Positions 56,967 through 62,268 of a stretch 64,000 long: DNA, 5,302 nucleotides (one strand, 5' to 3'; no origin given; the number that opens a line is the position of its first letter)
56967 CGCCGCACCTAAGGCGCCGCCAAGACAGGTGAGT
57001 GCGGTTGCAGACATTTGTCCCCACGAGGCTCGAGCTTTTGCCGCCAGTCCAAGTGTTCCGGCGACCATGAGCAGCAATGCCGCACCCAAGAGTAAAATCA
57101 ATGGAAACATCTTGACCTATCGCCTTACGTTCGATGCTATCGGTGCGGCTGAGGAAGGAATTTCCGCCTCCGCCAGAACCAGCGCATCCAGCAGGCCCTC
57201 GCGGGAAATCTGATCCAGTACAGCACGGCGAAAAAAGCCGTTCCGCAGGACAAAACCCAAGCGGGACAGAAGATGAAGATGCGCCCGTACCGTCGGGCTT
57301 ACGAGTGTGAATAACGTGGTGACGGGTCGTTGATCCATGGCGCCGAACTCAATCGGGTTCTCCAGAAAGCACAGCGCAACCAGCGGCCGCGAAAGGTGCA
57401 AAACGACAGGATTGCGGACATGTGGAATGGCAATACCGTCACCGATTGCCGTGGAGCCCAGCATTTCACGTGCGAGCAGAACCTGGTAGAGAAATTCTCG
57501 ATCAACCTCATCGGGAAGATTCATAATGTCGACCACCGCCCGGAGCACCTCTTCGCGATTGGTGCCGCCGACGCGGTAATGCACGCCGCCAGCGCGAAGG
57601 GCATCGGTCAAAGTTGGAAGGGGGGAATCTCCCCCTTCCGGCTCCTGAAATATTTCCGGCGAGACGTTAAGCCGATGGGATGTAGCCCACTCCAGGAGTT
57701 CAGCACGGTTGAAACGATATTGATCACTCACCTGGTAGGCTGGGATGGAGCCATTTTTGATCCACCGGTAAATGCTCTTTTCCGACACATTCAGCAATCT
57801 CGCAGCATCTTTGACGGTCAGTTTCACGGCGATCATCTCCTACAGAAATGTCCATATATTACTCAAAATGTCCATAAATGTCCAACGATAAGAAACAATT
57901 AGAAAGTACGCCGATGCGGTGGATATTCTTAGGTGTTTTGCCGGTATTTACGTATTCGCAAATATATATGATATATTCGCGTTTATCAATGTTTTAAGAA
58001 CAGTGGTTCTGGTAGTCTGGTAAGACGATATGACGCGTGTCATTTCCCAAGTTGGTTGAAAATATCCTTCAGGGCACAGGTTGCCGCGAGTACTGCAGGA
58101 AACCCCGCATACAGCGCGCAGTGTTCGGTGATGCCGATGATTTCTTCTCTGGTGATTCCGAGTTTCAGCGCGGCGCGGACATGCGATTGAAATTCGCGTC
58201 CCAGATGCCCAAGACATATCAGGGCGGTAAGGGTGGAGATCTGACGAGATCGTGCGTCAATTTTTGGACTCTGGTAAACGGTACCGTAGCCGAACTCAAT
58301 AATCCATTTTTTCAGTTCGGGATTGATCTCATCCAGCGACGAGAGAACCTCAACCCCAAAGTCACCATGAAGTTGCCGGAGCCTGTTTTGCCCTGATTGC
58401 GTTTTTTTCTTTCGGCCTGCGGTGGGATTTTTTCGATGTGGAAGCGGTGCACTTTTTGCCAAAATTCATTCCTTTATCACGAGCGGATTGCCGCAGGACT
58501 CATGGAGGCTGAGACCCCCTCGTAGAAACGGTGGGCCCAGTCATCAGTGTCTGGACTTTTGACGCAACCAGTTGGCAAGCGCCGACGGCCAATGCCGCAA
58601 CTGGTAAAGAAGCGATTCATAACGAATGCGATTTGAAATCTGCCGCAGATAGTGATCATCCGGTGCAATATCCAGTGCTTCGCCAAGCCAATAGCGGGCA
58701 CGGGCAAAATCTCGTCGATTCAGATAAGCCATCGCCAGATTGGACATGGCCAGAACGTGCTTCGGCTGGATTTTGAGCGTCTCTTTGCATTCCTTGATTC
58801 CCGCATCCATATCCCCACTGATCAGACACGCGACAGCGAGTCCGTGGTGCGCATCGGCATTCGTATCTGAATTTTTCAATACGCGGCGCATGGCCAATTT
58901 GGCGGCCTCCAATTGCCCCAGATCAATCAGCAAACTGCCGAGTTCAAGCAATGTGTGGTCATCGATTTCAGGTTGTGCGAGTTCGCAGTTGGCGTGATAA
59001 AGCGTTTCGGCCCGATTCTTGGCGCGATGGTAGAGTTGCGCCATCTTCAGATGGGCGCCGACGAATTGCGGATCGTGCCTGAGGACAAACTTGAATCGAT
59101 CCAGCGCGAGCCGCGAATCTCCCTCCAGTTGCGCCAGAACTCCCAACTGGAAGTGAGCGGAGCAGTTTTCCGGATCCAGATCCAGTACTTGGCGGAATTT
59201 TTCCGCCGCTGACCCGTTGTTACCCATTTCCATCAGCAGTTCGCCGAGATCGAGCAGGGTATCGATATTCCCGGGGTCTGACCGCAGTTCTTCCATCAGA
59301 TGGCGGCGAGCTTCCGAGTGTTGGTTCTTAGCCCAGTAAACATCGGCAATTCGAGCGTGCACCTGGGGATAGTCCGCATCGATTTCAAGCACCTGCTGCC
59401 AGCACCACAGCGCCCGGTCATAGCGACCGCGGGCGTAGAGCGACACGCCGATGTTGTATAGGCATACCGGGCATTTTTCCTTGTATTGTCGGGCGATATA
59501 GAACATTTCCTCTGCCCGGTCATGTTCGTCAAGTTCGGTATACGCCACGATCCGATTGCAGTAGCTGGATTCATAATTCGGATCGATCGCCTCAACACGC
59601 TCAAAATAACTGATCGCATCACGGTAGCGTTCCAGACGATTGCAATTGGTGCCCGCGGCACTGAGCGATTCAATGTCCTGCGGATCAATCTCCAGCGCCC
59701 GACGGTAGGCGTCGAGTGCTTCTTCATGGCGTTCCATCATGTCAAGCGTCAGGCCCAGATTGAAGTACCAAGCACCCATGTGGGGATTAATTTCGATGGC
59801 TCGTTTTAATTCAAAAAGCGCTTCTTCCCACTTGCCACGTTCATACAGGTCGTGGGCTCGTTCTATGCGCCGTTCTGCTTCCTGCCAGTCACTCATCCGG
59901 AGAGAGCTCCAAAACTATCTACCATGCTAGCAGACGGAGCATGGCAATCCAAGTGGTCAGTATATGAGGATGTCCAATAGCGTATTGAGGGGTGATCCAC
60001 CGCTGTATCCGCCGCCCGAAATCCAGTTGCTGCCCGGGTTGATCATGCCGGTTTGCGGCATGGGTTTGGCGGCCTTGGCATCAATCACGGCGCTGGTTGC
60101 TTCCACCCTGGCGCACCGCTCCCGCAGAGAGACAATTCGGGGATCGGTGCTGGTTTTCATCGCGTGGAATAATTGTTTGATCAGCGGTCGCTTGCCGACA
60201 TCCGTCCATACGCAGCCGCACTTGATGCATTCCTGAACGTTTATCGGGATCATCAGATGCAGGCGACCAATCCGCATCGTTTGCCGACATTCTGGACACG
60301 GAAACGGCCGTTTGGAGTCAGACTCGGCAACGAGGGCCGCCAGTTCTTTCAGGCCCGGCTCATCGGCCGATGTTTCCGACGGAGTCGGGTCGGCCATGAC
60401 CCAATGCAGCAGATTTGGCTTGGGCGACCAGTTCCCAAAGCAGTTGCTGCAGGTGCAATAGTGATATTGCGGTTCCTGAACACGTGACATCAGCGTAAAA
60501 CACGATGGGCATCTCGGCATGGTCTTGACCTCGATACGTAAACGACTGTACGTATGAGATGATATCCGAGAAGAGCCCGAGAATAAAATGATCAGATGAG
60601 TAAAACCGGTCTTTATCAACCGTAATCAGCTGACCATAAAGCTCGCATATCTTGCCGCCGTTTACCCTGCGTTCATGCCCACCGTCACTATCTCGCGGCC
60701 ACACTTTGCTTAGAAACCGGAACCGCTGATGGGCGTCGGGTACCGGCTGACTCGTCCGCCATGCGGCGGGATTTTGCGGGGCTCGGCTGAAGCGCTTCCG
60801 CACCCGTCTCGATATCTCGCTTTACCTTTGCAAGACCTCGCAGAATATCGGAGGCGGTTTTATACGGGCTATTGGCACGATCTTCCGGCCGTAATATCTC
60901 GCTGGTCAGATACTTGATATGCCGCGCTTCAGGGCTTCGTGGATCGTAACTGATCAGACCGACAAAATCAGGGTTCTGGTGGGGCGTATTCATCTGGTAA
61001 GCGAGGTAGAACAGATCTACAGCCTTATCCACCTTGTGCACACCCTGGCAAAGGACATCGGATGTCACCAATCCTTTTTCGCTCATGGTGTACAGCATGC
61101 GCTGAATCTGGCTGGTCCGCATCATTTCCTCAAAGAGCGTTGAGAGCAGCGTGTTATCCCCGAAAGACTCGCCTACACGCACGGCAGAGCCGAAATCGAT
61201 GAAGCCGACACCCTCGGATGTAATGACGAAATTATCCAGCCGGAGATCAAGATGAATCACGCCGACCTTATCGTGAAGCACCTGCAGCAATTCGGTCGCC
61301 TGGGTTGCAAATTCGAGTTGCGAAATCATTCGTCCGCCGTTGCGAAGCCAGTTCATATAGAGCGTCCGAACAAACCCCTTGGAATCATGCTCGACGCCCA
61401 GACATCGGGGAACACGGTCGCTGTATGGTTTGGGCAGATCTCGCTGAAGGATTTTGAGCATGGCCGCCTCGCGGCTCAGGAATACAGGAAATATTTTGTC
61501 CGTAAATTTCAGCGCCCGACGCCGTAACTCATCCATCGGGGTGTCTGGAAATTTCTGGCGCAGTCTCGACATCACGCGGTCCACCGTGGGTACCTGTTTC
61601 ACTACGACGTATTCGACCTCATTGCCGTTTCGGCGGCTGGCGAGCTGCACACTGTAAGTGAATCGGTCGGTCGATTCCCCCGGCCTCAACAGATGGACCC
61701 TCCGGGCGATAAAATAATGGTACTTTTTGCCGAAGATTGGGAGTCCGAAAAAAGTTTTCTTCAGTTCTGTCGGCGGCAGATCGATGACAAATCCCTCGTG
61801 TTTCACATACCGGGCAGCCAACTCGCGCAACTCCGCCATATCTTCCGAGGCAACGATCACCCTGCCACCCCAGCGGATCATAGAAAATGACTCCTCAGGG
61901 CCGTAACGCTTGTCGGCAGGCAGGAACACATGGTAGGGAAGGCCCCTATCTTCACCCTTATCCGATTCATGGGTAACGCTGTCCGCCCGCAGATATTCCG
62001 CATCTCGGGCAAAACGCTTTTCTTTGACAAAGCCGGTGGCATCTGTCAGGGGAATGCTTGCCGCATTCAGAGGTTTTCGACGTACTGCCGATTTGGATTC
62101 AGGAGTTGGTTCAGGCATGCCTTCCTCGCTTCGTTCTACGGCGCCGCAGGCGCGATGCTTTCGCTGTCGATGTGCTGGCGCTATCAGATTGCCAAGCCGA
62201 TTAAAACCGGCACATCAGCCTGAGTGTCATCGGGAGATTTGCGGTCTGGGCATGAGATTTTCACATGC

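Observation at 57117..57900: One-component HTH_17 + PTS-EIIA(2) fusion regulator heading the Ehr operon, preceded by a helically phased triple repeat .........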

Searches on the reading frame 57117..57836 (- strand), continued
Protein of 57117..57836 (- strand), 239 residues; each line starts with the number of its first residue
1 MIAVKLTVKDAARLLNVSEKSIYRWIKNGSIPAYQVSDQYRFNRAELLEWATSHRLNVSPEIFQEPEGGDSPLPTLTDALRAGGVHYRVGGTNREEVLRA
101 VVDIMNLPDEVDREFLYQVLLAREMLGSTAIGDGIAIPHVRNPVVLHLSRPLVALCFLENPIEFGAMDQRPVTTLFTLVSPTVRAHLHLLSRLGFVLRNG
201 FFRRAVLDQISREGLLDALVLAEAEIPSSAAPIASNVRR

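Call 67: search_protein_families(library=pfam, proteins=[P0173, P0271, P0272, P0121, P0126], max_evalue=0.00001)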
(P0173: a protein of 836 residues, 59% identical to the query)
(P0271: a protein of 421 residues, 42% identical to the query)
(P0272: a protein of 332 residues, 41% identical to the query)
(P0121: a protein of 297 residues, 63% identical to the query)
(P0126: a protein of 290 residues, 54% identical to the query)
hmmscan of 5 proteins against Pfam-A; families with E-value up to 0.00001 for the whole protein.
P0173 (836 aa): 3 families
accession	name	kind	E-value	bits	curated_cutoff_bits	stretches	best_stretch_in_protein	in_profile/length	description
PF00361.26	Proton_antipo_M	-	9.2e-57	192.9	21.5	1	371-655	1-276/294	NADH:quinone oxidoreductase/Mrp antiporter, TM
PF12728.13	HTH_17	-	1.2e-15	57.9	27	1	3-51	2-50/51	Helix-turn-helix domain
PF00359.27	PTS_EIIA_2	-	5.1e-11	43.2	27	1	88-157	13-80/144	Phosphoenolpyruvate-dependent sugar phosphotransferase system, EIIA 2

P0271 (421 aa): 2 families
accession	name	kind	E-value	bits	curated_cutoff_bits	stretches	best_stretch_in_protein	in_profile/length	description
PF00359.27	PTS_EIIA_2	-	1.7e-46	158.2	27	2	303-403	41-139/144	Phosphoenolpyruvate-dependent sugar phosphotransferase system, EIIA 2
PF12728.13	HTH_17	-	6.7e-15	55.5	27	1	192-240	2-50/51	Helix-turn-helix domain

P0272 (332 aa): 3 families
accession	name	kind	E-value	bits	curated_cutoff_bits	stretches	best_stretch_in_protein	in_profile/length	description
PF00359.27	PTS_EIIA_2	-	1.3e-21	77.5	27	1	179-314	8-142/144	Phosphoenolpyruvate-dependent sugar phosphotransferase system, EIIA 2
PF12728.13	HTH_17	-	2.5e-20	72.9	27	2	100-148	2-50/51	Helix-turn-helix domain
PF13384.12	HTH_23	-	4.5e-06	26.8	24.6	0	26-49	17-40/50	Homeodomain-like domain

P0121 (297 aa): 2 families
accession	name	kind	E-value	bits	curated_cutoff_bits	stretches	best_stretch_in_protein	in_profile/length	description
PF00359.27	PTS_EIIA_2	-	3.8e-21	76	27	1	148-271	12-134/144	Phosphoenolpyruvate-dependent sugar phosphotransferase system, EIIA 2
PF12728.13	HTH_17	-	2.2e-16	60.3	27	1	69-117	2-50/51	Helix-turn-helix domain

P0126 (290 aa): 2 families
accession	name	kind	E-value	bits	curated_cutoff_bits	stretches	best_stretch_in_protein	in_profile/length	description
PF00359.27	PTS_EIIA_2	-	4.8e-27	95.1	27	1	134-274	4-143/144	Phosphoenolpyruvate-dependent sugar phosphotransferase system, EIIA 2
PF12728.13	HTH_17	-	1.2e-14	54.7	27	1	59-104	2-47/51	Helix-turn-helix domain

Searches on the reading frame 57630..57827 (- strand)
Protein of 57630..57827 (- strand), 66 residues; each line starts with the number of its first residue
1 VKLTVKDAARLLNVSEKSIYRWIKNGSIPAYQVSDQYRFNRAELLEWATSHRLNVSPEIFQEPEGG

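Call 56: search_solved_structures(query=window:57630-57827:-, max_evalue=10, show_alignments=3)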
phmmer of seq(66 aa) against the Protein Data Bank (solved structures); distinct sequences matched with E-value up to 10: 4.
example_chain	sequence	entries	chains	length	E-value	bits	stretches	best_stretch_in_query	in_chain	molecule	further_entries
5i41_B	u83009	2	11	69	0.46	14.1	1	9-40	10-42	Chromosome-anchoring protein RacA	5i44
2hin_A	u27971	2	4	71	0.76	13.4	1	6-52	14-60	Repressor protein | Gp39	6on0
6amk_A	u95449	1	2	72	1.1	12.9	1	3-44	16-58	Putative DNA-binding protein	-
6ama_A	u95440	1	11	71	1.2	12.8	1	3-44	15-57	Putative DNA-binding protein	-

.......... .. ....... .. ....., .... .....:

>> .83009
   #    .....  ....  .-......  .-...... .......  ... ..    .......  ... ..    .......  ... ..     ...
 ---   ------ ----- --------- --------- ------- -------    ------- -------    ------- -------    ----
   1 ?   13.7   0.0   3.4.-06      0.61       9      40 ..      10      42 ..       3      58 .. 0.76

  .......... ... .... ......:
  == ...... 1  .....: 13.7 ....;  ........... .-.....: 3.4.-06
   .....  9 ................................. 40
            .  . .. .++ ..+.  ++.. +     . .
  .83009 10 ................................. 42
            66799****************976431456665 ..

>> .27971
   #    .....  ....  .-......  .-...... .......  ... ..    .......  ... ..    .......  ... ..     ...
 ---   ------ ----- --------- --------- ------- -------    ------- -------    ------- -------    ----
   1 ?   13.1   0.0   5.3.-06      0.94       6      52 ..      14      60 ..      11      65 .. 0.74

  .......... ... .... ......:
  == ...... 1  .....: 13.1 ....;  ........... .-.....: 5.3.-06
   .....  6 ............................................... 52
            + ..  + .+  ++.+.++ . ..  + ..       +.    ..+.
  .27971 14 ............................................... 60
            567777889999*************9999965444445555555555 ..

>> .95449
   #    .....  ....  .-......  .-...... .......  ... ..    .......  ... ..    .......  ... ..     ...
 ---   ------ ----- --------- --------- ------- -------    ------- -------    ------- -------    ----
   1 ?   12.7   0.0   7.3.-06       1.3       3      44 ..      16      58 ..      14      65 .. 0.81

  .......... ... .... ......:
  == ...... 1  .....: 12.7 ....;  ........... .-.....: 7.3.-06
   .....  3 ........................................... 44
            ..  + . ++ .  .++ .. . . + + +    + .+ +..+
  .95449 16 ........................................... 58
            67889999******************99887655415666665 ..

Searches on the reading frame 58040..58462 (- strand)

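Call 3: search_protein_families(library=pfam, proteins=[window:58040-58462:-])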
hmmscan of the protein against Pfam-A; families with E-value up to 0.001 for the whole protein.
window:58040-58462:- (140 aa): 1 family
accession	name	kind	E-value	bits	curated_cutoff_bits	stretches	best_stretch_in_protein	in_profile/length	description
PF02627.25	CMD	-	8.9e-16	58.1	23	1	48-132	1-83/84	Carboxymuconolactone decarboxylase family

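Call 9: search_protein_families(library=ncbifam, proteins=[window:58040-58462:-])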
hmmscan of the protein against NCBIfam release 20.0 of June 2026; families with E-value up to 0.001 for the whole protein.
window:58040-58462:- (140 aa): 3 families
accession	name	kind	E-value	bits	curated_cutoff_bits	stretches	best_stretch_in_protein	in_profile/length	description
NF051488.1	bifunc_PcaDC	exception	3e-20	72.7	390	1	17-136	255-374/375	bifunctional 3-oxoadipate enol-lactonase/4-carboxymuconolactone decarboxylase PcaDC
TIGR02425.1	decarb_PcaC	equivalog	1.3e-17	64.1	155.7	1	20-137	4-121/123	4-carboxymuconolactone decarboxylase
NF051487.1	bifunc_PcaCD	exception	1.3e-09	37.7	430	1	23-137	8-126/413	bifunctional 4-carboxymuconolactone decarboxylase/3-oxoadipate enol-lactonase PcaCD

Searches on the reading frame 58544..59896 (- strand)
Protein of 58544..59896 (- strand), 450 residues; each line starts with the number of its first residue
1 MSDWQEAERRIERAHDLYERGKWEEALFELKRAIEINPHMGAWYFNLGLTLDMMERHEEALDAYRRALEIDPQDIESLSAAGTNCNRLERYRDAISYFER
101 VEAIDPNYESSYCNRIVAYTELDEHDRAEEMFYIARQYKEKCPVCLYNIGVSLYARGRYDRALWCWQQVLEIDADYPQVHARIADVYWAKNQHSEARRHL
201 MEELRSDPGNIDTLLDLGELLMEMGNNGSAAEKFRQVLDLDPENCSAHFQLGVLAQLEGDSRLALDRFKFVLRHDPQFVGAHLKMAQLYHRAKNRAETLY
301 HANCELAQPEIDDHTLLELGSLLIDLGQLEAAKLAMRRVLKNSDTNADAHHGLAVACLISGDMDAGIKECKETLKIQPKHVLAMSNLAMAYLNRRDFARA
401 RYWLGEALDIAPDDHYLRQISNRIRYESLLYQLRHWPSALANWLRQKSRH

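Call 3: search_protein_families(library=pfam, proteins=[window:58544-59896:-])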
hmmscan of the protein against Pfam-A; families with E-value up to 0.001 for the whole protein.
window:58544-59896:- (450 aa): 25 families
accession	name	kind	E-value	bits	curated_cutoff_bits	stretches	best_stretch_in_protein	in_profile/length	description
PF07719.23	TPR_2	-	2.2e-48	158.8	27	5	43-74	3-34/34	Tetratricopeptide repeat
PF00515.34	TPR_1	-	2.6e-47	157.2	27.8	2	44-74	4-34/34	Tetratricopeptide repeat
PF13414.12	TPR_11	-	2.1e-43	146.2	26.8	4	152-190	3-41/42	TPR repeat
PF13432.12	TPR_16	-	6.1e-38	129.3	32.7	3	12-74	2-64/65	Tetratricopeptide repeat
PF14559.12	TPR_19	-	9.6e-38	128.8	25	3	17-76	1-60/68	Tetratricopeptide repeat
PF13181.12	TPR_8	-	7.7e-32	107.2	25.7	1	44-74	4-34/34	Tetratricopeptide repeat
PF13424.12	TPR_12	-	1.7e-31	108.6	30.1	3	13-72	9-76/77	Tetratricopeptide repeat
PF13431.12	TPR_17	-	1.9e-31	106.1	24.4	0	370-401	2-33/34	Tetratricopeptide repeat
PF13428.12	TPR_14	-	3.6e-25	86.3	23.5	0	46-78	6-38/44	Tetratricopeptide repeat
PF23914.1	TPR_CcmH_CycH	-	2.9e-18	66.6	42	1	313-403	50-143/158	Cytochrome c-type biogenesis protein H TPR domain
PF13174.12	TPR_6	-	2.4e-17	62.7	26.3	0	212-243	1-32/33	Tetratricopeptide repeat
PF13371.12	TPR_9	-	6.5e-16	58.5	35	0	362-425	10-73/73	Tetratricopeptide repeat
PF13374.12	TPR_10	-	1.1e-14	54.4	27.5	1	383-410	4-31/42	Tetratricopeptide repeat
PF24575.1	TPR_Slam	-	7.5e-12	46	35.2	0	248-294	50-96/104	Surface lipoprotein assembly modifier, N-terminal TPR repeats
PF13176.12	TPR_7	-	6.2e-11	41.9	27.9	0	45-74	3-34/36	Tetratricopeptide repeat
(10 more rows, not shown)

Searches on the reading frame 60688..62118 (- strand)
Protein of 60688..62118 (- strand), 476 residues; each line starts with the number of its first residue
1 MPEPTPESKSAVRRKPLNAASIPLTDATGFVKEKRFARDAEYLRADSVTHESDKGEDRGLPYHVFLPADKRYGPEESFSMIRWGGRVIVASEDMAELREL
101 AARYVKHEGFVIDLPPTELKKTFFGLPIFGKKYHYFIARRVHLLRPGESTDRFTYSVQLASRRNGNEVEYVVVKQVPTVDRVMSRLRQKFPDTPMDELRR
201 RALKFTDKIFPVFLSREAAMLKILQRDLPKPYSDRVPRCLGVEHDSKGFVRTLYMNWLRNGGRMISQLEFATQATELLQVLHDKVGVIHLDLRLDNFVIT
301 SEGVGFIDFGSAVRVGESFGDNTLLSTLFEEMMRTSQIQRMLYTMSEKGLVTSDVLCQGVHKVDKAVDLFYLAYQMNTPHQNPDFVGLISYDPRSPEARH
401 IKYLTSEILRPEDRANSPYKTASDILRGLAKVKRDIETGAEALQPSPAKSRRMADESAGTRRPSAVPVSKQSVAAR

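Call 9: search_protein_families(library=ncbifam, proteins=[window:60688-62118:-])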
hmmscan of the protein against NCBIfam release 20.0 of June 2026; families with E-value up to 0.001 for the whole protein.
window:60688-62118:- (476 aa): 1 family
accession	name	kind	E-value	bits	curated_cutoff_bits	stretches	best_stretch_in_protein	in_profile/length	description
TIGR03724.2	arch_bud32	equivalog_domain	0.00095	18.7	125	0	268-314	88-133/193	KEOPS complex kinase/ATPase Bud32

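Call 37: search_protein_families(library=pfam, proteins=[window:60688-62118:-], max_evalue=0.00001)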
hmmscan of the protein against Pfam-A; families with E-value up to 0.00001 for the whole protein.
window:60688-62118:- (476 aa): 0 families
